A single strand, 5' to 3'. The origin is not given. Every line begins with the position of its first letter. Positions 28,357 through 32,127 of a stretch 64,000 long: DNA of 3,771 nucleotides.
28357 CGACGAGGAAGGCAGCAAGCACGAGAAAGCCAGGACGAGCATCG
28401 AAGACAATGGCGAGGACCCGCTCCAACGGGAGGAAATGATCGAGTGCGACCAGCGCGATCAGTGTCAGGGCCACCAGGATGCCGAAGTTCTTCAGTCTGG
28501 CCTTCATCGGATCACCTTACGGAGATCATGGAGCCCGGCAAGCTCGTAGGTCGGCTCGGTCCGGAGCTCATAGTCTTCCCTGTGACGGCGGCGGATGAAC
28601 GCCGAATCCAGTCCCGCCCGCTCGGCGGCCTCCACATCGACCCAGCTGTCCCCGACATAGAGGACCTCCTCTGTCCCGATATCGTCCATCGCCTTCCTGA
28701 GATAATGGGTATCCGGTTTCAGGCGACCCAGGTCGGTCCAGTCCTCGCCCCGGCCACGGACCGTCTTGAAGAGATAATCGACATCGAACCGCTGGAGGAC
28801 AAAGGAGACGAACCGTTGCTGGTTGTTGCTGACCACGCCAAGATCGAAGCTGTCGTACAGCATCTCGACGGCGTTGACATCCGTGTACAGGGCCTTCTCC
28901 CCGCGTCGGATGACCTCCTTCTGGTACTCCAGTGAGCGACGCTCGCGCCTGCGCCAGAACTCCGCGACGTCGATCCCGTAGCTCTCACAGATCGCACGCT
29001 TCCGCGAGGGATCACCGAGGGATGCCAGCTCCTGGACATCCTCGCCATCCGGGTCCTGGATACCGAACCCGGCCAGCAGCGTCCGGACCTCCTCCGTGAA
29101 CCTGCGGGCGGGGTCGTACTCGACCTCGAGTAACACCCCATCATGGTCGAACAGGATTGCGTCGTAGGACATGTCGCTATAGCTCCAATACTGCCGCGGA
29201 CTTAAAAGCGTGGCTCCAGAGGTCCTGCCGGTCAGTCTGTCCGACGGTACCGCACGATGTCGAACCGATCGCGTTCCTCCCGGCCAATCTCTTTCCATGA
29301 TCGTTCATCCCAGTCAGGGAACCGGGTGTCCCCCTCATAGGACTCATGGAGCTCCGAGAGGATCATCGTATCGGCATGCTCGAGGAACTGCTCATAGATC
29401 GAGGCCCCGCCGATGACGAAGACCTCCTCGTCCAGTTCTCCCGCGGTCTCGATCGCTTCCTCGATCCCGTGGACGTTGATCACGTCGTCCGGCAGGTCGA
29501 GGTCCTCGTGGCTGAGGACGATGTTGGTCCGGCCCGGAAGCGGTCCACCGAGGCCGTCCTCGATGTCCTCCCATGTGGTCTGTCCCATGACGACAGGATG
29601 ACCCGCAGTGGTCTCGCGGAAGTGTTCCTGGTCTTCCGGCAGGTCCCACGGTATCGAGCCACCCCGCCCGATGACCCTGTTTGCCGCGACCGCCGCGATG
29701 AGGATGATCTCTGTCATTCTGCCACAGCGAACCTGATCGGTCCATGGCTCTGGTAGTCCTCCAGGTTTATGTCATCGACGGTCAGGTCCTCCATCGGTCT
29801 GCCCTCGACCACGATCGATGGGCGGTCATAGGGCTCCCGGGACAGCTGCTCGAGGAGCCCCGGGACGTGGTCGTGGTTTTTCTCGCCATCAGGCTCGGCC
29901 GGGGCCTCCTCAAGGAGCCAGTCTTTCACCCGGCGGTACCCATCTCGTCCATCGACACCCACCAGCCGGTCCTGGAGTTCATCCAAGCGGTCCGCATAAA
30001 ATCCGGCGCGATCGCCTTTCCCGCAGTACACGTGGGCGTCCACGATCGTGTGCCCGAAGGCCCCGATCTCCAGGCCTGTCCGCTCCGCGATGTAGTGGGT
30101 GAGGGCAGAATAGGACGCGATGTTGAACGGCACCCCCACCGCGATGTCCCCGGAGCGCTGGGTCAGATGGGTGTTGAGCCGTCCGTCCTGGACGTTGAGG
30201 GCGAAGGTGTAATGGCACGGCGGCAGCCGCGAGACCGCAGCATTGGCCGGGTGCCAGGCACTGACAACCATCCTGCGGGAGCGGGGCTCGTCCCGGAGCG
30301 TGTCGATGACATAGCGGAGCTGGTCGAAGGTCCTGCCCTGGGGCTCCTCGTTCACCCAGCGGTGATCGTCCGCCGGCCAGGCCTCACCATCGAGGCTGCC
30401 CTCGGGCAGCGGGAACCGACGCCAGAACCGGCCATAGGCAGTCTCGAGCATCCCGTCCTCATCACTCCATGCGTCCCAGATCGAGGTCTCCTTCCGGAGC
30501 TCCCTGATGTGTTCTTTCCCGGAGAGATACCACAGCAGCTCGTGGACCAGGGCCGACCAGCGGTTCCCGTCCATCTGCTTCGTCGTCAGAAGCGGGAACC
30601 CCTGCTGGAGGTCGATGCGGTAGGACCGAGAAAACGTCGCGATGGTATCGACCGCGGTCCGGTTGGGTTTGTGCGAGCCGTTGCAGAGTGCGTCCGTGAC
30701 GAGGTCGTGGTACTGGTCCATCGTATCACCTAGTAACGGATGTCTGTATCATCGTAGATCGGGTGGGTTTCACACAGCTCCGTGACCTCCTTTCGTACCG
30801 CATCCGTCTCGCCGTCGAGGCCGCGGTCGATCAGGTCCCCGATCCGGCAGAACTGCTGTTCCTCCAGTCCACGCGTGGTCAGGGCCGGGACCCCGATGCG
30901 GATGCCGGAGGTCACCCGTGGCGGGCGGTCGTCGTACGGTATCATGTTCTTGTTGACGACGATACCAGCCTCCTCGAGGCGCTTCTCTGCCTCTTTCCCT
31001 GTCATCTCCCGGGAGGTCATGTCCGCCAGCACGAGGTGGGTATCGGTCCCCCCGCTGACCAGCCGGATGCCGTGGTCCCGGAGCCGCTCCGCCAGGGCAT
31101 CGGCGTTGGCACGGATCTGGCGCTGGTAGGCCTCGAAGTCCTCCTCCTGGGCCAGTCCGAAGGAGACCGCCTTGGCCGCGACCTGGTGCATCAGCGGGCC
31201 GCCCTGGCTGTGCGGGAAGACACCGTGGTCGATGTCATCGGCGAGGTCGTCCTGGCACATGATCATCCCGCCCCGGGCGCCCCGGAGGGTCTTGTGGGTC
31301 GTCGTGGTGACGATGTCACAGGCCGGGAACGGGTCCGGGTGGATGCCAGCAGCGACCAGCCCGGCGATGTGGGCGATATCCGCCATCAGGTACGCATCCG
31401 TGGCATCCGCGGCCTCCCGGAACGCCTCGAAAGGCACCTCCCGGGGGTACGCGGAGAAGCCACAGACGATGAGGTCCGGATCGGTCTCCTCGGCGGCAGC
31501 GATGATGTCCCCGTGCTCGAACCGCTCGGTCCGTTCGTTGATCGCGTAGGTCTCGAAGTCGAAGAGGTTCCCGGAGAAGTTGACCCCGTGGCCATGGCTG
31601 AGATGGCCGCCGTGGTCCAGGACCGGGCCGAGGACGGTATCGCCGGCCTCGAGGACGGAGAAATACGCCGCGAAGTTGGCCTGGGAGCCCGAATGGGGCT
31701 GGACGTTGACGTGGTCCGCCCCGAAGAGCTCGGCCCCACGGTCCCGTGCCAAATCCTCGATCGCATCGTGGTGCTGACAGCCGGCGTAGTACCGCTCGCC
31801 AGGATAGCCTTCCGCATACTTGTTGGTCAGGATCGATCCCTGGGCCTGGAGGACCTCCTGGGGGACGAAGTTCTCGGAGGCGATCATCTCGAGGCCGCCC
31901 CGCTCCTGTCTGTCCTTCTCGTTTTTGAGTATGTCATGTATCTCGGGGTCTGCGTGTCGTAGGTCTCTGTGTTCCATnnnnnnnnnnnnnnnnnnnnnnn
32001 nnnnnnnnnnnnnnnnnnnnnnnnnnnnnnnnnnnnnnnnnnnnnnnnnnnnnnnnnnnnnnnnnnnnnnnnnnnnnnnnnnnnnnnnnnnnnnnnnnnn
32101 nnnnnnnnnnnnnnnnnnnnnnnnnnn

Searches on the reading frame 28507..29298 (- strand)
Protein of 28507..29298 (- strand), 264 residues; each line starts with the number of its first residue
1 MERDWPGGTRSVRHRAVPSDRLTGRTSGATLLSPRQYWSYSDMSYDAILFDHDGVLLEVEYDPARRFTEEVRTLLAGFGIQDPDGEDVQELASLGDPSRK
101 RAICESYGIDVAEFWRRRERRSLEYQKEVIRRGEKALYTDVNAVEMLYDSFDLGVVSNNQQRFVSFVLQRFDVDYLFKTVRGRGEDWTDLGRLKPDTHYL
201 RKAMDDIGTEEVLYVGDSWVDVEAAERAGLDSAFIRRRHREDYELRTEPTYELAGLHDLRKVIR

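Call 72: search_protein_families(library=pfam, proteins=[window:28507-29298:-], max_evalue=0.0001)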
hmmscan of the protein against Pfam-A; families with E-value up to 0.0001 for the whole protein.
window:28507-29298:- (264 aa): 3 families
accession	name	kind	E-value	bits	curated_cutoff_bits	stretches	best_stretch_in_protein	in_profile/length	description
PF13419.12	HAD_2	-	1.1e-14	55.3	23.8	1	48-234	1-177/178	Haloacid dehalogenase-like hydrolase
PF00702.32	Hydrolase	-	2.8e-13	51.1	26.4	1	45-229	1-191/191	haloacid dehalogenase-like hydrolase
PF13242.12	Hydrolase_like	-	9.8e-07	29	22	1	194-251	4-67/75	HAD-hyrolase-like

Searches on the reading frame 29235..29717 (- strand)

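Call 72: search_protein_families(library=pfam, proteins=[window:29235-29717:-], max_evalue=0.0001)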
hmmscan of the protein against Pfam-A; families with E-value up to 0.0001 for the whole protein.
window:29235-29717:- (161 aa): 1 family
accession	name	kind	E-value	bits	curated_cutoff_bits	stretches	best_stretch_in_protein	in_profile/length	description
PF00186.24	DHFR_1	-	5e-46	156.7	25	1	4-150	2-143/159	Dihydrofolate reductase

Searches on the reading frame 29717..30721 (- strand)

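Call 72: search_protein_families(library=pfam, proteins=[window:29717-30721:-], max_evalue=0.0001)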
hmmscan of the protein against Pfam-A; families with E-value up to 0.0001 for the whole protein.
window:29717-30721:- (335 aa): 1 family
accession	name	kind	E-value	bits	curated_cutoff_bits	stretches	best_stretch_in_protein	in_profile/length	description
PF00303.24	Thymidylat_synt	-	1.6e-86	290.2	24.3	1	3-334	2-265/266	Thymidylate synthase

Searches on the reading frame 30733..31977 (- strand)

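Call 72: search_protein_families(library=pfam, proteins=[window:30733-31977:-], max_evalue=0.0001)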
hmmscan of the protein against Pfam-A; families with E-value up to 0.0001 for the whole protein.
window:30733-31977:- (415 aa): 2 families
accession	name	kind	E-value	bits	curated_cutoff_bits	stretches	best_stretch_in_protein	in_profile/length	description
PF00464.25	SHMT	-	2.9e-145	484.3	27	1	7-383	2-399/399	Serine hydroxymethyltransferase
PF00155.27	Aminotran_1_2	-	5.4e-08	32.9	19.7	1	77-372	47-355/361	Aminotransferase class I and II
